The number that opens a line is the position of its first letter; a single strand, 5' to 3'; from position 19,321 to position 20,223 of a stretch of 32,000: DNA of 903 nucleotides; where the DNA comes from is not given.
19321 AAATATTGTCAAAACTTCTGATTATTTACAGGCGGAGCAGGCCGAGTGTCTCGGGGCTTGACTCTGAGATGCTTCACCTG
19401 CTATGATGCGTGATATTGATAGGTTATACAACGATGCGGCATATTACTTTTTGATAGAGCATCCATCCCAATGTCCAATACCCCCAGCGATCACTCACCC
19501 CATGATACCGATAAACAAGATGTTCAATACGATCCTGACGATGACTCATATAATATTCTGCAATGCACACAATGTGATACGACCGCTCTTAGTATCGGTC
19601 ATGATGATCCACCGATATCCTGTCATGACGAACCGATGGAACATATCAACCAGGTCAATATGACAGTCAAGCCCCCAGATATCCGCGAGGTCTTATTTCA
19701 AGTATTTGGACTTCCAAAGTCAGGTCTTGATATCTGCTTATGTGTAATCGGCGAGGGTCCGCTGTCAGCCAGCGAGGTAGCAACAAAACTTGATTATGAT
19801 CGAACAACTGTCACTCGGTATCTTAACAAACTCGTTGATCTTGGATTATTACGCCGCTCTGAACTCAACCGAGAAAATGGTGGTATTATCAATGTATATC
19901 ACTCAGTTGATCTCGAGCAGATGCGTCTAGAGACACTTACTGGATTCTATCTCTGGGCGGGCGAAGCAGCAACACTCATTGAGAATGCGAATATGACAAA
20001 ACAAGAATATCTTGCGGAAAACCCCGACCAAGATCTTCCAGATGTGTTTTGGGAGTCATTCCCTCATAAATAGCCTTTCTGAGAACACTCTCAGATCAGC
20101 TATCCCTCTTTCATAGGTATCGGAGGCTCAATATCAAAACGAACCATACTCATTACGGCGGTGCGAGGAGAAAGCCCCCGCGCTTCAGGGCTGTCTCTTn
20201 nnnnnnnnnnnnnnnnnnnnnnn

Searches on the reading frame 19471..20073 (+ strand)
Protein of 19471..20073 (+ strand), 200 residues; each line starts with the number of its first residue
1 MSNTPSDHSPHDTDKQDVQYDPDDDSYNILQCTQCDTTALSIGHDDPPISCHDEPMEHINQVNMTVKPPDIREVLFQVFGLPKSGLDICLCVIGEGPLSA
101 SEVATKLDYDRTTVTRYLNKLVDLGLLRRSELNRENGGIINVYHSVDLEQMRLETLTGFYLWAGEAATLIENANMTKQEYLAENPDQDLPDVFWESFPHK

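Call 12: search_protein_families(library=pfam, proteins=[window:19471-20073:+])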
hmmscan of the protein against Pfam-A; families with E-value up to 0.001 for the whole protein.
window:19471-20073:+ (200 aa): 10 families
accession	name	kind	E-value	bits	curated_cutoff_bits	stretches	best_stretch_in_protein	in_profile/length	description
PF12840.13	HTH_20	-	1.4e-07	31.8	27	1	86-128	7-49/51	Helix-turn-helix domain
PF09339.16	HTH_IclR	-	2.4e-07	30.9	22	1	95-129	16-50/52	IclR helix-turn-helix domain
PF12802.13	MarR_2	-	3.1e-07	30.9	27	1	93-130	14-53/61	MarR family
PF01978.25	TrmB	-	2.3e-06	27.8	25.6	1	78-148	3-67/68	Sugar-specific transcriptional regulator TrmB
PF01047.28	MarR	-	6.6e-06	26.4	24.6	1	95-131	15-51/59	MarR family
PF13412.12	HTH_24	-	2.2e-05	24.4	21.9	1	92-128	12-48/48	Winged helix-turn-helix DNA-binding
PF25213.1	HVO_A0261_N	-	4.3e-05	23.7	35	1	92-131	19-58/86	HVO_A0261 N-terminal domain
PF01022.26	HTH_5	-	0.00012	22.3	22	1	94-127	12-45/47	Bacterial regulatory protein, arsR family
PF25212.1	HVO_A0114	-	0.00076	19.7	27.6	0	91-135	30-74/84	HVO_A0114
PF13463.12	HTH_27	-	0.00085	20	22.2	0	90-131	9-52/68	Winged helix DNA-binding domain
